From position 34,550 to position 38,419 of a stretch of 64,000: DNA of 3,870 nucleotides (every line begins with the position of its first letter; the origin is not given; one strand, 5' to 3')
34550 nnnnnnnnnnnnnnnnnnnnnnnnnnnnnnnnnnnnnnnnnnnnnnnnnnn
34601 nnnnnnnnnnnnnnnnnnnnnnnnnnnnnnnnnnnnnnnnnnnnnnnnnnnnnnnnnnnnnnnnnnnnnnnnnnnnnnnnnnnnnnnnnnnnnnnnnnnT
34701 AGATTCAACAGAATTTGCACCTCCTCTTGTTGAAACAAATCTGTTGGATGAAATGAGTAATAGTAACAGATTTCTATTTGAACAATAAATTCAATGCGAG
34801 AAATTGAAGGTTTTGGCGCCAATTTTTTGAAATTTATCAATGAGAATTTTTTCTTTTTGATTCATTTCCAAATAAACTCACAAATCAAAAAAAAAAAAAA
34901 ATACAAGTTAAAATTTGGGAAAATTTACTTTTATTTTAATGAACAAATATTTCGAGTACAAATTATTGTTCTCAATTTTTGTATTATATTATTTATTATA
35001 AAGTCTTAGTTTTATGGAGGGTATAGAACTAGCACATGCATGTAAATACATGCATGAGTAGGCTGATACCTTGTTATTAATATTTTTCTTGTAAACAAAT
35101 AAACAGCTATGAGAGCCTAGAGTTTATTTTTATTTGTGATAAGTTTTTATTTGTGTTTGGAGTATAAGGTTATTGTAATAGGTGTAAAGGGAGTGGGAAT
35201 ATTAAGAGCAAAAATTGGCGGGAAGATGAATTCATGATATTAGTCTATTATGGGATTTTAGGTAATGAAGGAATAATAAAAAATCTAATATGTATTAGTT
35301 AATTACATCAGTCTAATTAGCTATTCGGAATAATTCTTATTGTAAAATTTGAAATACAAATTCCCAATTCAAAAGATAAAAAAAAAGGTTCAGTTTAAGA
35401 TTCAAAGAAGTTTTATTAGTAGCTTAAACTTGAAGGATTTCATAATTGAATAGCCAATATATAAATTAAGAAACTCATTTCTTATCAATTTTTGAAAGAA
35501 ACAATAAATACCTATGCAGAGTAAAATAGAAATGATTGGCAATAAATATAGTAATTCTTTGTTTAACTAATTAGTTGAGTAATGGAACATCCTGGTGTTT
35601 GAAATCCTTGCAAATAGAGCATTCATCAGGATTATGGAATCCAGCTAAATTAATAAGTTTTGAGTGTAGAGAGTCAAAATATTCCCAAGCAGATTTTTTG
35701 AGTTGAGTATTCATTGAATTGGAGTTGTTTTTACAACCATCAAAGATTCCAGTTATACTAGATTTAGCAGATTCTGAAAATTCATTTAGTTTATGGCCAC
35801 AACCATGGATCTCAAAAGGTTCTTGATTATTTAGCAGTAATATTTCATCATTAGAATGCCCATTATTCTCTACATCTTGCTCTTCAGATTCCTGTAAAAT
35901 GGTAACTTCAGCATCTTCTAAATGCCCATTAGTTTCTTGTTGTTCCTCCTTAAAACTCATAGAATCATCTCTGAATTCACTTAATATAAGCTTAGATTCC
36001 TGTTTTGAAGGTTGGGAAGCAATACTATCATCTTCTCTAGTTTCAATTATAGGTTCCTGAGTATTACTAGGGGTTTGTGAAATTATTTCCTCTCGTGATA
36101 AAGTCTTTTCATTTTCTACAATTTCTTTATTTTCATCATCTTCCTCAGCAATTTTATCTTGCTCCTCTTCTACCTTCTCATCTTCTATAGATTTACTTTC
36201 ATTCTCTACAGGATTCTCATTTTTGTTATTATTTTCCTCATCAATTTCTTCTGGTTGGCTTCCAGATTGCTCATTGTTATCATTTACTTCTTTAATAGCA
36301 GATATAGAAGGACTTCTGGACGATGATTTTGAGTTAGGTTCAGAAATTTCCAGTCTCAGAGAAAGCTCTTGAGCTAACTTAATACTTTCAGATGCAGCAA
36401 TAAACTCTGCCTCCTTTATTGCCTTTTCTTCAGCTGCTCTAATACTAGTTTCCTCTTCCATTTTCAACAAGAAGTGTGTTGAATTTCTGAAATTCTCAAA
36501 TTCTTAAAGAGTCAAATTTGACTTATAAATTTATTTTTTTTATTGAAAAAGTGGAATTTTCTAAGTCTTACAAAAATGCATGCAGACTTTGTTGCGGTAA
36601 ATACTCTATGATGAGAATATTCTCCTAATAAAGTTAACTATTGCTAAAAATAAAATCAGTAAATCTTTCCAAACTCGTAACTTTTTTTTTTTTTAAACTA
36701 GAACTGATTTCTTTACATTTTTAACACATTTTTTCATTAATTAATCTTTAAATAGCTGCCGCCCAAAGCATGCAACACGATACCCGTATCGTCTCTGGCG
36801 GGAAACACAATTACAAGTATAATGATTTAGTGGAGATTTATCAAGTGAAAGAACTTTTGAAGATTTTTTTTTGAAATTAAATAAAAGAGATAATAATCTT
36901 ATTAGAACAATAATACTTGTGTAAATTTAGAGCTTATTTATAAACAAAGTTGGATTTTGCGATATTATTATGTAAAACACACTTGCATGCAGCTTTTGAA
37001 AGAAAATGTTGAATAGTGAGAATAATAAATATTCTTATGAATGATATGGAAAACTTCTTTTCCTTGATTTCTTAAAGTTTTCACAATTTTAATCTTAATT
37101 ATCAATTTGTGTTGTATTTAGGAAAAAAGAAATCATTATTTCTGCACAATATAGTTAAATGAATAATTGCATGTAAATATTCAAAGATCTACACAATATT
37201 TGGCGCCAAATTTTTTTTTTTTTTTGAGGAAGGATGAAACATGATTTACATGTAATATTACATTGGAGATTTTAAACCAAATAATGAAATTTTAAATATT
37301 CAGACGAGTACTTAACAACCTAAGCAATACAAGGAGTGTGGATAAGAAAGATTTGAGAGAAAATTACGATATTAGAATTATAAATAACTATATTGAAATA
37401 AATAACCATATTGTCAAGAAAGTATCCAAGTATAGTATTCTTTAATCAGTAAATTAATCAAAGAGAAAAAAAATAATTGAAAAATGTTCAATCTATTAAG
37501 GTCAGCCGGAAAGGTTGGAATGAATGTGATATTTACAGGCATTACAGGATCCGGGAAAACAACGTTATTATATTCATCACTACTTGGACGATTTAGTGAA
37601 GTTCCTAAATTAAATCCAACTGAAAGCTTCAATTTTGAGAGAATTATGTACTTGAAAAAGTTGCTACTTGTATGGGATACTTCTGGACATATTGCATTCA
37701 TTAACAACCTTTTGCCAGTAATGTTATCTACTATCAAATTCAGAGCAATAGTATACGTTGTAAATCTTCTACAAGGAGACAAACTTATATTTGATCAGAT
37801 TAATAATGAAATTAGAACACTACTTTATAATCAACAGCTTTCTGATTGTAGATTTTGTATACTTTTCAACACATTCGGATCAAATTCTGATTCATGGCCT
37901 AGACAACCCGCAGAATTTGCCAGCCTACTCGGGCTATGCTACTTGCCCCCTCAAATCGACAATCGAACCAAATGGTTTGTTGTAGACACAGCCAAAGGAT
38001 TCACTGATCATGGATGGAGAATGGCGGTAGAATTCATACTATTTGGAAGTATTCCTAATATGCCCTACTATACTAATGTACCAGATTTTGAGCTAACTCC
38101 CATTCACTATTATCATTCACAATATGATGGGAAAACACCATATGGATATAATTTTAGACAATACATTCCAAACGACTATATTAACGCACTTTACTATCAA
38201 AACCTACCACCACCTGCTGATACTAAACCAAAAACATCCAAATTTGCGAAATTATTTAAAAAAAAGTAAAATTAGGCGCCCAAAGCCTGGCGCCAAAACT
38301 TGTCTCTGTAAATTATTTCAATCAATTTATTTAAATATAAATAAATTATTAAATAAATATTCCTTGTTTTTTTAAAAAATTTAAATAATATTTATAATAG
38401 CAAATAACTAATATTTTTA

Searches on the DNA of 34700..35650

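Call 51: search_rna_families(source=window, start=34700, end=35650, threshold=evalue, max_evalue=1)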
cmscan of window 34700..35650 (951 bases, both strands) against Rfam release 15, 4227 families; matches with E-value up to 1: 0.
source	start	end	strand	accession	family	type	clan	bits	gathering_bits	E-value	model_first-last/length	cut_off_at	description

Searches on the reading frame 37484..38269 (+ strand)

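Call 11: search_protein_families(library=pfam, proteins=[window:37484-38269:+], max_evalue=0.01)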
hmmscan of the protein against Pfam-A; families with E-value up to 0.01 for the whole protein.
window:37484-38269:+ (261 aa): 4 families
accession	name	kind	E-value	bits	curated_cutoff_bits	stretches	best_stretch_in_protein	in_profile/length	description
PF00025.27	Arf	-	4.7e-11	42.9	22.3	1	11-137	13-131/174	ADP-ribosylation factor family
PF00437.27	T2SSE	-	0.00085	18.5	24.9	1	10-33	140-163/370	Type II/IV secretion system protein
PF01926.29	MMR_HSR1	-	0.0016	19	21.9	1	15-114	2-100/113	50S ribosome-binding GTPase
PF09439.16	SRPRB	-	0.0031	17.3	25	1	14-94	5-81/178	Signal recognition particle receptor beta subunit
